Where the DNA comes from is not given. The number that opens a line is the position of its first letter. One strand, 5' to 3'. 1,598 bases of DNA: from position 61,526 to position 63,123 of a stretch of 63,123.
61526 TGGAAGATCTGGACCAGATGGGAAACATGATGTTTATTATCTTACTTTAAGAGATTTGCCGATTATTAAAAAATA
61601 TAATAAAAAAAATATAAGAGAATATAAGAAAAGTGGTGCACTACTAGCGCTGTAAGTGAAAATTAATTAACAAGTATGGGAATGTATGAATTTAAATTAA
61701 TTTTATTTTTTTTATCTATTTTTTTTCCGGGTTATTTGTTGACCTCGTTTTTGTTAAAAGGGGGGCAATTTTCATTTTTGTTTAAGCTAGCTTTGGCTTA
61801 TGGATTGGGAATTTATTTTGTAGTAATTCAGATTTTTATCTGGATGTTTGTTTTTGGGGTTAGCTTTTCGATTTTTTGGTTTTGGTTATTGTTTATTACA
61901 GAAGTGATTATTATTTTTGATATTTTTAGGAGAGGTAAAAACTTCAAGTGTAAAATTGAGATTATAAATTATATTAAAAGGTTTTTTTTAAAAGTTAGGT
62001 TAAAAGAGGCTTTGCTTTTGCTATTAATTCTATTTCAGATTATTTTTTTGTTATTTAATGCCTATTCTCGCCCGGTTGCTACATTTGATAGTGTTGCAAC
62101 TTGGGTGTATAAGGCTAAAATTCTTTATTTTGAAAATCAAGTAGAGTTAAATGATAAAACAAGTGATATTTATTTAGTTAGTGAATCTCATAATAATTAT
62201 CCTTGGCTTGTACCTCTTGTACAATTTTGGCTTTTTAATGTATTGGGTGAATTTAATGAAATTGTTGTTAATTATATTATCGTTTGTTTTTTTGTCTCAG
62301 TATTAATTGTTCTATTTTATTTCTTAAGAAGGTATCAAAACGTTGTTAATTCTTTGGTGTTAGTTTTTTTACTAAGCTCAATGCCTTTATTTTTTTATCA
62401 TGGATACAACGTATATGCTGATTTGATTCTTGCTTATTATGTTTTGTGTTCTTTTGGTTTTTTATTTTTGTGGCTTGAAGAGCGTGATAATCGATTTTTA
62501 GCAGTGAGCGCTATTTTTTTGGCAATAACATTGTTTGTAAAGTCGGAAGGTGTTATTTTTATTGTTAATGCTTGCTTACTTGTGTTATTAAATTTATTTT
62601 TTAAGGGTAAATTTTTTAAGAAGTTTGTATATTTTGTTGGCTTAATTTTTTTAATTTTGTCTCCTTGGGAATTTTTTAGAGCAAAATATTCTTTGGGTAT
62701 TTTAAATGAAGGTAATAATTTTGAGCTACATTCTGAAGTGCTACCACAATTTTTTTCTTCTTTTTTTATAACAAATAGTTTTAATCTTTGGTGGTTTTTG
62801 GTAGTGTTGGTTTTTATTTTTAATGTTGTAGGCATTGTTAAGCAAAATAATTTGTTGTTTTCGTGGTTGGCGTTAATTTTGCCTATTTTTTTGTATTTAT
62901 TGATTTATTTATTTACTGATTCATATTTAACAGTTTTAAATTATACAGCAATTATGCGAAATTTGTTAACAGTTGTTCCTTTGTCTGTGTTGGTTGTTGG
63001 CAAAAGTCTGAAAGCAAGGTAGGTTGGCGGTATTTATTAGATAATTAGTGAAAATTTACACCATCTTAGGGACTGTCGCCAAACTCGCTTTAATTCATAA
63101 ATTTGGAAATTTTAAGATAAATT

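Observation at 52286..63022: Battery of GT-C-fold enzymes with two Dpm1/GtrB-like donors: a lipid-linked, outside-the-membrane glycosylation island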

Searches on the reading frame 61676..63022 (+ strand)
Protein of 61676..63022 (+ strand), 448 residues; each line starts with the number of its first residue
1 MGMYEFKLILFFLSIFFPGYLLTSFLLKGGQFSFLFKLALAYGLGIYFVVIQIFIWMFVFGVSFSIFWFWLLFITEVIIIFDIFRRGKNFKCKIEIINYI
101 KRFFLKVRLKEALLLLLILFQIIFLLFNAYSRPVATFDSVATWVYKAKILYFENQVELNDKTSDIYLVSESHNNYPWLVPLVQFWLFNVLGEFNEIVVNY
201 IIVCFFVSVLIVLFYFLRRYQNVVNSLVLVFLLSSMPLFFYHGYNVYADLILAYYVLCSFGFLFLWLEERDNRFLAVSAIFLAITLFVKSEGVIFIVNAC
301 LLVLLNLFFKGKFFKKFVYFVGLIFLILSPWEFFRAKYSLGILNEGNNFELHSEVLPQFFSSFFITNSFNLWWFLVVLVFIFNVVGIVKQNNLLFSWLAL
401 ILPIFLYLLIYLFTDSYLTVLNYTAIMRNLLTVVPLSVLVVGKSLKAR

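Call 5: search_protein_families(library=pfam, proteins=[window:61676-63022:+], max_evalue=0.1)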
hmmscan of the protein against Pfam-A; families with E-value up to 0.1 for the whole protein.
window:61676-63022:+ (448 aa): 1 family
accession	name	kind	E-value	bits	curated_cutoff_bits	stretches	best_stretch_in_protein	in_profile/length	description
PF13231.12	PMT_2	-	4.7e-08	33.8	26.1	1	185-328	11-153/160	Dolichyl-phosphate-mannose-protein mannosyltransferase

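Call 8: search_protein_families(library=ncbifam, proteins=[window:61676-63022:+], max_evalue=0.1)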
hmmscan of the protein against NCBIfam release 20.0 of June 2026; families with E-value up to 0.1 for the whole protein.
window:61676-63022:+ (448 aa): 1 family
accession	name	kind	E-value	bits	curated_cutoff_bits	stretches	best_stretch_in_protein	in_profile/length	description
TIGR03663.1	TIGR03663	subfamily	3.5e-05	23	126.25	1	179-297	55-171/435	flippase activity-associated protein Agl23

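Call 13: find_encoding_contigs(protein=window:61676-63022:+, flank=10000, max_places=4)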
Protein window:61676-63022:+ (448 aa): 12 contigs read that carry it; 4 places shown.
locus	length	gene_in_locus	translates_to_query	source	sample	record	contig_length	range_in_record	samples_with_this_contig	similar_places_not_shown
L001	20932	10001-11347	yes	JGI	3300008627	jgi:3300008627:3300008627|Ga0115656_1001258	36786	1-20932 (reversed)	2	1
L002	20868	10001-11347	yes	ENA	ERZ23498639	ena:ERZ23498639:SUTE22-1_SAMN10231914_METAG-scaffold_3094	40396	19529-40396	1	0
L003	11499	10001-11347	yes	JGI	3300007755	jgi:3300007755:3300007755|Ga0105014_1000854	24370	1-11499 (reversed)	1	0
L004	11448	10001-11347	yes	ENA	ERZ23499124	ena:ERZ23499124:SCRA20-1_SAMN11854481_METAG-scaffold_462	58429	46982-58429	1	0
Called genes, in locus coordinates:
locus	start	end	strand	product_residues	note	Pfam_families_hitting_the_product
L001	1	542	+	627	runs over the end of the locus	PF04932:Wzy_C, PF07719:TPR_2 (faint)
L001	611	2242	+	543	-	-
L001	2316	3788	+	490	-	-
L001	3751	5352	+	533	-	-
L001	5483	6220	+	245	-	PF00535:Glycos_transf_2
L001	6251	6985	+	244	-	PF03848:TehB (faint), PF01739:CheR (faint), PF13489:Methyltransf_23, PF13847:Methyltransf_31, PF08241:Methyltransf_11, PF08242:Methyltransf_12, PF13649:Methyltransf_25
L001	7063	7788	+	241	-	PF00535:Glycos_transf_2, PF10111:Glyco_tranf_2_2, PF13641:Glyco_tranf_2_3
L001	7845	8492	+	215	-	-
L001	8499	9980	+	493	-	-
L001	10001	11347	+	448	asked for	PF13231:PMT_2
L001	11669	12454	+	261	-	PF06750:A24_N_bact, PF01478:Peptidase_A24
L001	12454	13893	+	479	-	-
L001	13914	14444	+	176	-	PF07963:N_methyl (weak)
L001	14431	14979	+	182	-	-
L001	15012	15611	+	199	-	PF27121:PpdB (weak)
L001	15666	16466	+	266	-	-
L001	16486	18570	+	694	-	PF22745:Nlig-Ia, PF01653:DNA_ligase_aden, PF12738:PTCB-BRCT (faint), PF03120:OB_DNA_ligase, PF14520:HHH_5 (weak), PF12826:HHH_2, PF00533:BRCT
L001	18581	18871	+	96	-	PF02686:GatC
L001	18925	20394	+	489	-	PF01425:Amidase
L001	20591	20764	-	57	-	-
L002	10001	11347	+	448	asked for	PF13231:PMT_2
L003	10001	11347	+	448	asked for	PF13231:PMT_2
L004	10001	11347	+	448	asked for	PF13231:PMT_2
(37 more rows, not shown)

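Call 26: search_protein_families(library=pfam, proteins=[L001:12454-13893:+, L001:15666-16466:+], max_evalue=0.001)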
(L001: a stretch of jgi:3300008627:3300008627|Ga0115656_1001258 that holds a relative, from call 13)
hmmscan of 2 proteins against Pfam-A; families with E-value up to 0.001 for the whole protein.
L001:12454-13893:+ (479 aa): 0 families

L001:15666-16466:+ (266 aa): 0 families

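Call 28: search_protein_families(library=pfam, proteins=[L001:11669-12454:+], max_evalue=0.001)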
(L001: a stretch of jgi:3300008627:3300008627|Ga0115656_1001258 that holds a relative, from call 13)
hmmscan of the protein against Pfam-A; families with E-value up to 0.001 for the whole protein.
L001:11669-12454:+ (261 aa): 2 families
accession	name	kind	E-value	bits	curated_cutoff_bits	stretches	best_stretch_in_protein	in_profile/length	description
PF06750.18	A24_N_bact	-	3.6e-27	94.7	23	1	10-90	1-82/84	Bacterial Peptidase A24 N-terminal domain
PF01478.23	Peptidase_A24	-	5.7e-12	46.4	26.5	1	115-218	2-104/104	Type IV leader peptidase family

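Call 70: search_solved_structures(query=window:61676-63022:+, max_evalue=1)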
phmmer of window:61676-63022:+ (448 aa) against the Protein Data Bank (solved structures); distinct sequences matched with E-value up to 1: 0.

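Call 77: search_protein_families(library=ncbifam, proteins=[L001:12454-13893:+], max_evalue=0.05)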
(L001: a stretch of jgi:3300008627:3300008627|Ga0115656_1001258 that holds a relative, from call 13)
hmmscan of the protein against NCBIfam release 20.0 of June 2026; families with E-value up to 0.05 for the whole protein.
L001:12454-13893:+ (479 aa): 0 families

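Call 81: find_related_loci(query=A7, collection=metagenome_contigs, flank=10000)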
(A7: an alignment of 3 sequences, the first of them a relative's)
Query A7 (479 aa) in metagenome_contigs; peptide patterns used: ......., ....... (x = any residue, [..] = any of these).
324 stretches matched a pattern; 119 encode a relative of the query (tblastn E <= 1e-3); the best 80 are kept; 80 distinct loci.
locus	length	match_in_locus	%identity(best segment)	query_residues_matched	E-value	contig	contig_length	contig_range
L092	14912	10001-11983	35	1-479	4e-79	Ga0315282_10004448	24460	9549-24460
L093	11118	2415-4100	31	1-478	2e-53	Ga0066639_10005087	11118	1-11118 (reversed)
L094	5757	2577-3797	28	11-479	2e-50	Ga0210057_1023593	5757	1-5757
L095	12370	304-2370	31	1-476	8e-50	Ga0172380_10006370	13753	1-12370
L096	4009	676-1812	31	1-479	1e-48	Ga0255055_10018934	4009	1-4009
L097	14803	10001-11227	29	11-479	2e-51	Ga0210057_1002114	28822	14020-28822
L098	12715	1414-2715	30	2-479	6e-45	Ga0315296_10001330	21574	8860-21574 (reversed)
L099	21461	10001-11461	30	11-479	9e-45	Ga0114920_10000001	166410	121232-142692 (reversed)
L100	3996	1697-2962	30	24-479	5e-44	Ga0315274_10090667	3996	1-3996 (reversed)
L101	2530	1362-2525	31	5-429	2e-43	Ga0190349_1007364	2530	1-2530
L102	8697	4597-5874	29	6-479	1e-42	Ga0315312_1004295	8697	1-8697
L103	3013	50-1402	31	18-479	8e-43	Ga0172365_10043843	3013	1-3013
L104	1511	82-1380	29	5-479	2e-42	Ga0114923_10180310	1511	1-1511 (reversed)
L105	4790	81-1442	30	5-479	2e-40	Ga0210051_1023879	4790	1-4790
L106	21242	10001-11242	29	8-479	2e-39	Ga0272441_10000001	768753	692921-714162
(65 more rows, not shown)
